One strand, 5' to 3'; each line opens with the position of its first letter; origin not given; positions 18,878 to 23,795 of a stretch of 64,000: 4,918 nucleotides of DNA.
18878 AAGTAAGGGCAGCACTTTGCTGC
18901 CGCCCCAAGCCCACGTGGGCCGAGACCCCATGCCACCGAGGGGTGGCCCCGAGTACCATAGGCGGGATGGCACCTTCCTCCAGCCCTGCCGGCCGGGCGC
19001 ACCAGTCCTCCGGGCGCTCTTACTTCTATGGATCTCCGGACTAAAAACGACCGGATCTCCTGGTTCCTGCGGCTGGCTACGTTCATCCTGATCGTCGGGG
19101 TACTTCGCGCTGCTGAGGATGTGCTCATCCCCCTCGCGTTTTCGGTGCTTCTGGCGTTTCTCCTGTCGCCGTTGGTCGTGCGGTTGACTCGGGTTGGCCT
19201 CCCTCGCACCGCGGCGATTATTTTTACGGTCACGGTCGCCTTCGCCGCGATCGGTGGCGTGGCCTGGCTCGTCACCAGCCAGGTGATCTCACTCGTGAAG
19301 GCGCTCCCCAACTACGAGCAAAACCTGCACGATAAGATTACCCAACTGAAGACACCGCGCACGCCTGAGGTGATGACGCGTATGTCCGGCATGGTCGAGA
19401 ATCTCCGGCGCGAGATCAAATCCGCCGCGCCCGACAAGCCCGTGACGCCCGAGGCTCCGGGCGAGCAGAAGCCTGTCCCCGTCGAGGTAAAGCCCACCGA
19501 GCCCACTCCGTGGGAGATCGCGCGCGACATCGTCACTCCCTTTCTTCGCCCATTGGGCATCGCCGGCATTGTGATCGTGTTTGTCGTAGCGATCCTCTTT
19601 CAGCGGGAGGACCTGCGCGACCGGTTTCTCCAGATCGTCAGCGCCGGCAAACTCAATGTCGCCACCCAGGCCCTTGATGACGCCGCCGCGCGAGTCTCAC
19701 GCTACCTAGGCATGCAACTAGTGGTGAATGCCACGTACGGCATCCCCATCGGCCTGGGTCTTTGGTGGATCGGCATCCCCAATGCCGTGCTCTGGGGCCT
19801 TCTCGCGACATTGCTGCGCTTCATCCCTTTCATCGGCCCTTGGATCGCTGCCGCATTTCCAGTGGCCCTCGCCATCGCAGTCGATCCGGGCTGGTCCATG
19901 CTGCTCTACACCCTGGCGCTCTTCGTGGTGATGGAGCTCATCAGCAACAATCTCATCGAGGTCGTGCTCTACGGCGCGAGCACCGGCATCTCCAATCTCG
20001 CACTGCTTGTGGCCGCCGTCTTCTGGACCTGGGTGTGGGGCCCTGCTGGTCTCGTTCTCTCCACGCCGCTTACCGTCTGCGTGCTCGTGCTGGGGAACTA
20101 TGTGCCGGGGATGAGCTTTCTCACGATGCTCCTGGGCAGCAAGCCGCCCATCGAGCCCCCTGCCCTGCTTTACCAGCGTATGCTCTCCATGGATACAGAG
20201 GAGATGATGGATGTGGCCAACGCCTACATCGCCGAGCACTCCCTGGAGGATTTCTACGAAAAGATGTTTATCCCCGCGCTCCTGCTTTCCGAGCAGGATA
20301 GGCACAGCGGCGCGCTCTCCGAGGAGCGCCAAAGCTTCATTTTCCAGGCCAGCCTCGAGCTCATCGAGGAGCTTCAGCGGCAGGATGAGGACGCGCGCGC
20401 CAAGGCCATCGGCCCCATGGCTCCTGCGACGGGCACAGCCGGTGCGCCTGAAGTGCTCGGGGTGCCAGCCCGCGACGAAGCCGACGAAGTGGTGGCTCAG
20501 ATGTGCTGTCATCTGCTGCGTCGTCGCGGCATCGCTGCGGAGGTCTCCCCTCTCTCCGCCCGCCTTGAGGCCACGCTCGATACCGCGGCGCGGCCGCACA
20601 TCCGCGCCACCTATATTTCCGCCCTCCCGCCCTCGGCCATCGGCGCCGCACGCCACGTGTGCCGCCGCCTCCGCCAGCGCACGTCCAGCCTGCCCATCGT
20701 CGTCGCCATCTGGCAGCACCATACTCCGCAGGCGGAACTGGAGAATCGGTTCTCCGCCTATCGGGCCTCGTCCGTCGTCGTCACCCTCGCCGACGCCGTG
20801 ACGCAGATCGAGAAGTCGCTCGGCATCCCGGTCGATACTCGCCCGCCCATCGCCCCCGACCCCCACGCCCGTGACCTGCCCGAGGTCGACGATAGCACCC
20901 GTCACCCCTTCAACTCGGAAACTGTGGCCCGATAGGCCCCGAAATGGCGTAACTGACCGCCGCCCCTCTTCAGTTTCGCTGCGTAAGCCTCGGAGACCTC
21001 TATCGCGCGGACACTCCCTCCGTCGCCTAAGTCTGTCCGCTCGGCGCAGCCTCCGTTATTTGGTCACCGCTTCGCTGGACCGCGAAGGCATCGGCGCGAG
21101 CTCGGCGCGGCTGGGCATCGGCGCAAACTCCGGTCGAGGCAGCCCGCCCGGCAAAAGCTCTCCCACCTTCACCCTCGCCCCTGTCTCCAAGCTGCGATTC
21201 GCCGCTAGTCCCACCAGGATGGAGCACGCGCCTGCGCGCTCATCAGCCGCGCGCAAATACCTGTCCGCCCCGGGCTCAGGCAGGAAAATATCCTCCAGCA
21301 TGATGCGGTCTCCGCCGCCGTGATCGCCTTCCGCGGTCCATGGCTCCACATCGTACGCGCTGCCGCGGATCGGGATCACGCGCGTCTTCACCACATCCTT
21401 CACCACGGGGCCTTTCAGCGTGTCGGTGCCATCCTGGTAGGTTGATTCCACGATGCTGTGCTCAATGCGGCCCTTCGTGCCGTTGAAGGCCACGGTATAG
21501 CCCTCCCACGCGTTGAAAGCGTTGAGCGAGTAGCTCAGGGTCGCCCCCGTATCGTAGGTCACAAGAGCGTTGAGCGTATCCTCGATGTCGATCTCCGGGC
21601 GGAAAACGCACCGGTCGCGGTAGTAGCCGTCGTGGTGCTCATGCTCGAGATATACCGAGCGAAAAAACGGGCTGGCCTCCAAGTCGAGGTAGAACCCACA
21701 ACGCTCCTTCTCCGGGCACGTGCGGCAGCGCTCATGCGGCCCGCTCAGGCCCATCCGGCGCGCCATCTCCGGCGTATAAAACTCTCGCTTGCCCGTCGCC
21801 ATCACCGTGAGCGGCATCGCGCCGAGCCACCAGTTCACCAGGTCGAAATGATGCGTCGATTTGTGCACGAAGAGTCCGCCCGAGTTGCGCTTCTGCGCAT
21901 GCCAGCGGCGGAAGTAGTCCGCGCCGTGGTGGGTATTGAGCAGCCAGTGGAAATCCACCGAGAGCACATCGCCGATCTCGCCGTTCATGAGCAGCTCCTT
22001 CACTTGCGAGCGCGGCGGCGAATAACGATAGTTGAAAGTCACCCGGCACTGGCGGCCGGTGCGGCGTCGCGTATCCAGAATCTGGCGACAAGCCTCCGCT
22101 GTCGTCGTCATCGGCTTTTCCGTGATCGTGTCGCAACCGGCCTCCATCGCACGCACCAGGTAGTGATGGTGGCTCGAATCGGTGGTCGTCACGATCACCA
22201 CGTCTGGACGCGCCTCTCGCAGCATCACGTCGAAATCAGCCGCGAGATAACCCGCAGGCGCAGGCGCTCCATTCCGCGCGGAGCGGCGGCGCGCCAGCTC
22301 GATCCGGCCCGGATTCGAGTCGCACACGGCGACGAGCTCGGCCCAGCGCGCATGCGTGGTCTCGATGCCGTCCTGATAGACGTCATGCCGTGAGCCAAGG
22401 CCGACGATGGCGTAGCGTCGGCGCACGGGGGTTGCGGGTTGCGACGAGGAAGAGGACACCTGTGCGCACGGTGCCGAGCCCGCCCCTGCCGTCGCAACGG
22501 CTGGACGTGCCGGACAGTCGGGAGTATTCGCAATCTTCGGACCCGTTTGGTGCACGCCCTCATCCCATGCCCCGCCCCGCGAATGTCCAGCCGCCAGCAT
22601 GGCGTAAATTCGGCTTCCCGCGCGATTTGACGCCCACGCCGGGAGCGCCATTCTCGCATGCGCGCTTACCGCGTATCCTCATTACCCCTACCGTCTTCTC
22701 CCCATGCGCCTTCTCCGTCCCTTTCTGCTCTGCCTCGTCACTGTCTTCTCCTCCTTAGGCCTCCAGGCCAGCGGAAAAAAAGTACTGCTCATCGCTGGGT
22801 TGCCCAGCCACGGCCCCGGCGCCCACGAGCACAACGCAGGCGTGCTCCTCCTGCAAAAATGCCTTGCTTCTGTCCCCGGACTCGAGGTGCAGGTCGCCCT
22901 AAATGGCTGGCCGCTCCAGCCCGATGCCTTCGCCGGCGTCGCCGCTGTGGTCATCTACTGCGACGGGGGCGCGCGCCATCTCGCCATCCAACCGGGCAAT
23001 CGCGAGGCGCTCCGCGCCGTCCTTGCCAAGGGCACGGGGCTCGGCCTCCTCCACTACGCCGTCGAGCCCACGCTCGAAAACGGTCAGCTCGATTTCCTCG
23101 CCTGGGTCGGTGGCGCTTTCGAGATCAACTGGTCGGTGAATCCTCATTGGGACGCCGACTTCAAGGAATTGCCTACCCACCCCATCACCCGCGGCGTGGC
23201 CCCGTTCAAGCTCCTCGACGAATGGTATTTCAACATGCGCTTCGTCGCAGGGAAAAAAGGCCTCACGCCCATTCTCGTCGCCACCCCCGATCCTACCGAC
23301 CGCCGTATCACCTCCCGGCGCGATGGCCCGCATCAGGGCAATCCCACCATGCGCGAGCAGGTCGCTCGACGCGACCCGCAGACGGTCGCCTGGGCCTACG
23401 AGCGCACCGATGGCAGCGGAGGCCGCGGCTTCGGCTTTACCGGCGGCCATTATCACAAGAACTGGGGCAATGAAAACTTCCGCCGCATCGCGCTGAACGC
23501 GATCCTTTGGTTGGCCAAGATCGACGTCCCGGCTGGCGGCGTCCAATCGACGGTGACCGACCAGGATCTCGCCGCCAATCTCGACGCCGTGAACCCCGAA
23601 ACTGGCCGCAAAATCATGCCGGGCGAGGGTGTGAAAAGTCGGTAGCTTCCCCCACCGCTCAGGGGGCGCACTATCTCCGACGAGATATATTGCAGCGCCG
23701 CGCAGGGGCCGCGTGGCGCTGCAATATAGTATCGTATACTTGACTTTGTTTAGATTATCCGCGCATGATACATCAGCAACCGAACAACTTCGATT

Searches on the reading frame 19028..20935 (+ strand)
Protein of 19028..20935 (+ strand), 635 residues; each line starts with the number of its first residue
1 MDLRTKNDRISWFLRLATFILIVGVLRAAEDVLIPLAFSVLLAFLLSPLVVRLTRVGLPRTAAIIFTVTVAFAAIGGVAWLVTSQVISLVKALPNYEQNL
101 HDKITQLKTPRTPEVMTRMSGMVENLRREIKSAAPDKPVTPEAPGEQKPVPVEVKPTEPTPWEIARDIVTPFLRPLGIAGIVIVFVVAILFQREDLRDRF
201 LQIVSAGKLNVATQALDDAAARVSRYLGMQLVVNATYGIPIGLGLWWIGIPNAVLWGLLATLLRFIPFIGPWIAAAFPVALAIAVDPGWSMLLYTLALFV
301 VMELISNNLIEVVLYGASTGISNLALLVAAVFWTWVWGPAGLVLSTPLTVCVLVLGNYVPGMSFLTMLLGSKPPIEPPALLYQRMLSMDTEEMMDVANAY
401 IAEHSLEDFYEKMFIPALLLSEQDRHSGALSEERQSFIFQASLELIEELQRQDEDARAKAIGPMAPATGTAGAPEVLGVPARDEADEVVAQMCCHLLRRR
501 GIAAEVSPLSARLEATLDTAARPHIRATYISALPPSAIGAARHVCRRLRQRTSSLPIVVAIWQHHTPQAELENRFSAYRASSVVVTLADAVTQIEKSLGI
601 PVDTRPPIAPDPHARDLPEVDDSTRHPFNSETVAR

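Call 9: search_protein_families(library=pfam, proteins=[window:19028-20935:+], max_evalue=0.00001)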
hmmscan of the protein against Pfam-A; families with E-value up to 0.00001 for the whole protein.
window:19028-20935:+ (635 aa): 1 family
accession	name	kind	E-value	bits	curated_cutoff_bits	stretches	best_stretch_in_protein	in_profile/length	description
PF01594.21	AI-2E_transport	-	2e-41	142.7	34.3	2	179-354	147-321/327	AI-2E family transporter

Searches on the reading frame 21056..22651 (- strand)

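Call 9: search_protein_families(library=pfam, proteins=[window:21056-22651:-], max_evalue=0.00001)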
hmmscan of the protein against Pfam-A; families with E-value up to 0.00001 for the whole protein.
window:21056-22651:- (531 aa): 3 families
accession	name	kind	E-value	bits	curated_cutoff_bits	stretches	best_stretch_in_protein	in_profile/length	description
PF02894.22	GFO_IDH_MocA_C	-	3e-24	86.5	22.9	1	218-496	1-218/218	Oxidoreductase family, C-terminal alpha/beta domain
PF01408.29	GFO_IDH_MocA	-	2.7e-18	67.2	24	1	79-206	2-120/120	Oxidoreductase family, NAD-binding Rossmann fold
PF22725.1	GFO_IDH_MocA_C3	-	3.4e-16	59.8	27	1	216-397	3-124/124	GFO/IDH/MocA C-terminal domain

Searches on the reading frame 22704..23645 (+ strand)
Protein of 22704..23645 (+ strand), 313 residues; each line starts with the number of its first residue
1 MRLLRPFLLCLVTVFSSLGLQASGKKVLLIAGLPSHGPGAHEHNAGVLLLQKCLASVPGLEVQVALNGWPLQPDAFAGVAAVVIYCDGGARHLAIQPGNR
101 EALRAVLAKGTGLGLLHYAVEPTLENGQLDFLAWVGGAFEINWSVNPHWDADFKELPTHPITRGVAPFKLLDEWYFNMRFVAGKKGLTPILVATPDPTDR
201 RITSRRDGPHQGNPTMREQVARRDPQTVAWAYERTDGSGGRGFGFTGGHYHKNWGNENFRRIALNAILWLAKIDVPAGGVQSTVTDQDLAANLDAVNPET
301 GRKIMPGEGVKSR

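Call 10: search_protein_families(library=pfam, proteins=[window:22704-23645:+], max_evalue=0.00001)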
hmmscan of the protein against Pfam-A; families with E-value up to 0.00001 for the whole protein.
window:22704-23645:+ (313 aa): 1 family
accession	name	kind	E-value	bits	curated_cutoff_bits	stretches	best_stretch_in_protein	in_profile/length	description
PF06283.17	ThuA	-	6e-16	59.8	33.4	1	40-269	12-208/209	Trehalose utilisation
